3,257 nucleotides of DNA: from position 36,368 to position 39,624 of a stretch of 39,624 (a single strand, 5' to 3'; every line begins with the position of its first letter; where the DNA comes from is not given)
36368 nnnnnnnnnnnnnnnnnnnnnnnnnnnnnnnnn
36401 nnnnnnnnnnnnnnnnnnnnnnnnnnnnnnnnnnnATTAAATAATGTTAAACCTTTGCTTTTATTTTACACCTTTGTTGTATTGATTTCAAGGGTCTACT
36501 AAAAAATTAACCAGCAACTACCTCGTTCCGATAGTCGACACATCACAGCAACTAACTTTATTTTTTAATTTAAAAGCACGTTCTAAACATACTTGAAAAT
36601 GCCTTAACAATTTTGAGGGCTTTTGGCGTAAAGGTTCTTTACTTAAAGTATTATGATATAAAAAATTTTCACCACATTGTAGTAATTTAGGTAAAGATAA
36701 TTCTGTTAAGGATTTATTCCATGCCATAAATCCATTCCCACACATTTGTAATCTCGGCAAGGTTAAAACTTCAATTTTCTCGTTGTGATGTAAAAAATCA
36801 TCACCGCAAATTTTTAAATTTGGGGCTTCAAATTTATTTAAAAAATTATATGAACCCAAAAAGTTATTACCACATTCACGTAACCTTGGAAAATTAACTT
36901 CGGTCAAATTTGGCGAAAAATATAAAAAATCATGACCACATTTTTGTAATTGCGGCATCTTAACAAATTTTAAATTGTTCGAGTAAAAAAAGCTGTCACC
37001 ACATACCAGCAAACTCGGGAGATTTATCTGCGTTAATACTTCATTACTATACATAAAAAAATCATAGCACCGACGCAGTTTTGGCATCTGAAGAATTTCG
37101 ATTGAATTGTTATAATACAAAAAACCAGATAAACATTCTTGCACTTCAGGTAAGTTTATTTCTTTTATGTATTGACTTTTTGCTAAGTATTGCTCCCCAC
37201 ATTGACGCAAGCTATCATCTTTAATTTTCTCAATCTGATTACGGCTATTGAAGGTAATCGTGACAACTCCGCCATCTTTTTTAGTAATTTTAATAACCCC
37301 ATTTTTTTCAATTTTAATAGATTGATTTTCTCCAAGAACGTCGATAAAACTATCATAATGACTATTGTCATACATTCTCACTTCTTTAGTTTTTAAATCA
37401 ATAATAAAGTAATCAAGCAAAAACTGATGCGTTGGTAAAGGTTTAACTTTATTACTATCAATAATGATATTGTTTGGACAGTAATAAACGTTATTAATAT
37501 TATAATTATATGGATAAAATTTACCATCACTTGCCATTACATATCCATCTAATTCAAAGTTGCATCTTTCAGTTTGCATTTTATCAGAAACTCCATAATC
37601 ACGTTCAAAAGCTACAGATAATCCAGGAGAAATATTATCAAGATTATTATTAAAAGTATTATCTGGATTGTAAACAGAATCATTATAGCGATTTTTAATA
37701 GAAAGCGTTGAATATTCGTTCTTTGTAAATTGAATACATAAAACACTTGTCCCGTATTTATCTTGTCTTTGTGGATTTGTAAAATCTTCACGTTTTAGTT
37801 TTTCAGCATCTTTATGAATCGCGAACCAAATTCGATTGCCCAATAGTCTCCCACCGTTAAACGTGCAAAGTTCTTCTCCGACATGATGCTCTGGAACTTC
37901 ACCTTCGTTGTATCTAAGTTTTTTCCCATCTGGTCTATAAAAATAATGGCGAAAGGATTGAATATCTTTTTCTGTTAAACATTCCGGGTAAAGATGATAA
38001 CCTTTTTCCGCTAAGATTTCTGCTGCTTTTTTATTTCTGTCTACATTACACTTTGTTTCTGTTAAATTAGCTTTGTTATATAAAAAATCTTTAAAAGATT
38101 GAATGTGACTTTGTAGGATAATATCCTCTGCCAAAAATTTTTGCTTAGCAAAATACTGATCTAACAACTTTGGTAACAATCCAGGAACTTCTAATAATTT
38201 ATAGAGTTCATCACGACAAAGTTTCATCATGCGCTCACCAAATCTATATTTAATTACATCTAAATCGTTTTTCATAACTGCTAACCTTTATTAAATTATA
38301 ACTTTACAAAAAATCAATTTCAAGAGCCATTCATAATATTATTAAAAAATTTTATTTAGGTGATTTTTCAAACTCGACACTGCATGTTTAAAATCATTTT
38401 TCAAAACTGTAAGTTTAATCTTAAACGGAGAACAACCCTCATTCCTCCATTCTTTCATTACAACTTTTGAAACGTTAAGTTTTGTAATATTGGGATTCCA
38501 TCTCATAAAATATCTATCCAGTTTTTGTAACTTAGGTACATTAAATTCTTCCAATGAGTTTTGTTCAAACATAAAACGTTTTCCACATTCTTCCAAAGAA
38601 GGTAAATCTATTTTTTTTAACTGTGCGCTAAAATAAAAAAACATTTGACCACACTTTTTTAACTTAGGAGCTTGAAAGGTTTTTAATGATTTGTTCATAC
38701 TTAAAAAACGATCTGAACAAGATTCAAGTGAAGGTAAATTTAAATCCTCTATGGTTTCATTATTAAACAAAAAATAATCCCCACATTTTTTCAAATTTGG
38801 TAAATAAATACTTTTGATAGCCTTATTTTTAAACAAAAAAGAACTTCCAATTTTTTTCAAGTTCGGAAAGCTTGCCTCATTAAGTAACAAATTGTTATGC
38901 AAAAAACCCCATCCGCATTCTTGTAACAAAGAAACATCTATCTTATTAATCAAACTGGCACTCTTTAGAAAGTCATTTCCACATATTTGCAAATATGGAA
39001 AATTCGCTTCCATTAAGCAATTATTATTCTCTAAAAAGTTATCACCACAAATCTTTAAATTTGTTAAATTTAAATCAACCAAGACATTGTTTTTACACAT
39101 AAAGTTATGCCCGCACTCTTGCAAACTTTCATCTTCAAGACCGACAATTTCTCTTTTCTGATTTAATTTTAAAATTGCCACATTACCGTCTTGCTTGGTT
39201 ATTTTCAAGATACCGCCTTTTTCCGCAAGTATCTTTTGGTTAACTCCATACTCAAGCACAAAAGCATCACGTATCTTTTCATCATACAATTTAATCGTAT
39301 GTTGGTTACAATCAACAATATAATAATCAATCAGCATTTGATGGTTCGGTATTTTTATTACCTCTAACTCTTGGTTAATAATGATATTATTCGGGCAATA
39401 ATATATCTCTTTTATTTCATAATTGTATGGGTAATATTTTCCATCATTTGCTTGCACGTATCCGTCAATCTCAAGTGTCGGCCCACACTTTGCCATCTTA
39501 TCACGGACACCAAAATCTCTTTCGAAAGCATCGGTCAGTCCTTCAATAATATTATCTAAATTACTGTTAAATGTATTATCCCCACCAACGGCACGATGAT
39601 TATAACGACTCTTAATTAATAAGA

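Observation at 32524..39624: Tandem array of at least four paralogues: an unassignable conserved N-terminal module fused to variable-length Cys-Gly LRR arrays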

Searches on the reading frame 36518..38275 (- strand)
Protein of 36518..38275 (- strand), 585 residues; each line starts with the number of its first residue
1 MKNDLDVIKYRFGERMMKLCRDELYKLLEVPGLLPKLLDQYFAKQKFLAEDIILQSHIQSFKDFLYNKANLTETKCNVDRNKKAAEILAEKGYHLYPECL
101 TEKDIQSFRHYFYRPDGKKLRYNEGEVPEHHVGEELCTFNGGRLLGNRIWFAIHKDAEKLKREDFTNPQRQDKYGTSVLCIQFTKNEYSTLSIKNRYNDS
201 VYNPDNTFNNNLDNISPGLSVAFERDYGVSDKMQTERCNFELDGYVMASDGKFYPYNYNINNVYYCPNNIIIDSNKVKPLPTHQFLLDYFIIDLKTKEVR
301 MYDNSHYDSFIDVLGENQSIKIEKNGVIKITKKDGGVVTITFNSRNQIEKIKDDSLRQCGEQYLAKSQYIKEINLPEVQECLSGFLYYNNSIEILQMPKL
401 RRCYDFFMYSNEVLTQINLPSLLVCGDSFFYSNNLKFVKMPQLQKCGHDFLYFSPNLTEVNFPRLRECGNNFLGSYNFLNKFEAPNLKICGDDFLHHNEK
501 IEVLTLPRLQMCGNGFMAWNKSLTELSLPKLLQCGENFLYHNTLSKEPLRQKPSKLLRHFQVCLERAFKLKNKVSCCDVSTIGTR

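Call 4: search_protein_families(library=pfam, proteins=[window:36518-38275:-], max_evalue=1)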
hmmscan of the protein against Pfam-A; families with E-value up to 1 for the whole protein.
window:36518-38275:- (585 aa): 3 families
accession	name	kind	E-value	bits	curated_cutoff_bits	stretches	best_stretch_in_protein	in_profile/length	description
PF13306.12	LRR_5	-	3.8e-08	33.7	27.7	1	342-442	8-110/127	BspA type Leucine rich repeat region (6 copies)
PF07934.18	OGG_N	-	0.0052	17.4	23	0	521-545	4-28/115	8-oxoguanine DNA glycosylase, N-terminal domain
PF18358.7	Tudor_4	-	0.13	12.4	25.8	1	314-352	1-42/50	Histone methyltransferase Tudor domain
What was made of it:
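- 36518..38275 (-): Paralogue 3, 585 aa. N-module plus nine LRR units (nt 36635-37225), then a ~40-aa C-terminal tail that is not LRR-like. PF13306 scores 33.7 bits, above the cut-off (call 4).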

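Call 8: search_protein_families(library=ncbifam, proteins=[window:36518-38275:-], max_evalue=1)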
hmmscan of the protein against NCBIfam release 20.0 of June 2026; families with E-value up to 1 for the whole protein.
window:36518-38275:- (585 aa): 1 family
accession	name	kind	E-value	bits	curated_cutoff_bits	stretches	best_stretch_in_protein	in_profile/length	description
NF047961.1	adhesin_HupY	equivalog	8.6e-06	24.1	1250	2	357-439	198-282/978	leucine-rich repeat adhesin HupY/LrrG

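Call 9: search_protein_families(library=padloc, proteins=[window:36518-38275:-], max_evalue=1)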
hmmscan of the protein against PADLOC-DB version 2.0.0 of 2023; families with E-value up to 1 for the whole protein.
window:36518-38275:- (585 aa): 0 families

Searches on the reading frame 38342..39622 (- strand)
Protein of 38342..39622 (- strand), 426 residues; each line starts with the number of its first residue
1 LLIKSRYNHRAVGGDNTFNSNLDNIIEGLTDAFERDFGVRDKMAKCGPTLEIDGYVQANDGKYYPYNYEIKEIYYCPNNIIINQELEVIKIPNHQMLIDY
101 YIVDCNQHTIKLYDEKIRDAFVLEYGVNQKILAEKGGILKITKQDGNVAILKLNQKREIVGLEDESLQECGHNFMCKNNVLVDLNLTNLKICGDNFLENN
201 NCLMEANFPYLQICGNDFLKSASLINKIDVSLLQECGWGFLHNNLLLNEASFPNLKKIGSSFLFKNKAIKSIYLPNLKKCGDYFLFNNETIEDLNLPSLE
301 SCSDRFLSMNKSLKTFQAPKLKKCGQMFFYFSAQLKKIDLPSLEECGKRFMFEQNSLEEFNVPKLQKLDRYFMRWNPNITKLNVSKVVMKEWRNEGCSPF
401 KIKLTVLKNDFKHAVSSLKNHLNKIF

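Call 4: search_protein_families(library=pfam, proteins=[window:38342-39622:-], max_evalue=1)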
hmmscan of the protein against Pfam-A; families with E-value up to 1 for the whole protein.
window:38342-39622:- (426 aa): 1 family
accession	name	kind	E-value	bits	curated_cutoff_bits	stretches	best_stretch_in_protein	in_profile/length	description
PF13306.12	LRR_5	-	8e-09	35.9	27.7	1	261-375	5-122/127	BspA type Leucine rich repeat region (6 copies)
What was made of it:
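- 38342..39624 (-): Paralogue 4, a 3' fragment of 426 codons. It holds the end of the core, the beta-hairpin stalk and ten LRR units (nt 38480-39139). The 5' part lies beyond the contig end. PF13306 scores 35.9 bits (call 4).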

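Call 8: search_protein_families(library=ncbifam, proteins=[window:38342-39622:-], max_evalue=1)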
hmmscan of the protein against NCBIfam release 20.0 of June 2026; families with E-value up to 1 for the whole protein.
window:38342-39622:- (426 aa): 1 family
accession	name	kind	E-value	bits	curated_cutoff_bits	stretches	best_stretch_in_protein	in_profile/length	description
NF047961.1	adhesin_HupY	equivalog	0.00072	17.7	1250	1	264-364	183-287/978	leucine-rich repeat adhesin HupY/LrrG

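Call 9: search_protein_families(library=padloc, proteins=[window:38342-39622:-], max_evalue=1)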
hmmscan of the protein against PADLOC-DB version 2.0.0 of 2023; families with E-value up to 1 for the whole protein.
window:38342-39622:- (426 aa): 1 family
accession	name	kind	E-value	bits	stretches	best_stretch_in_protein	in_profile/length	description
PDLC02574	DrmA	-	0.011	12.8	1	184-229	134-180/269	DrmA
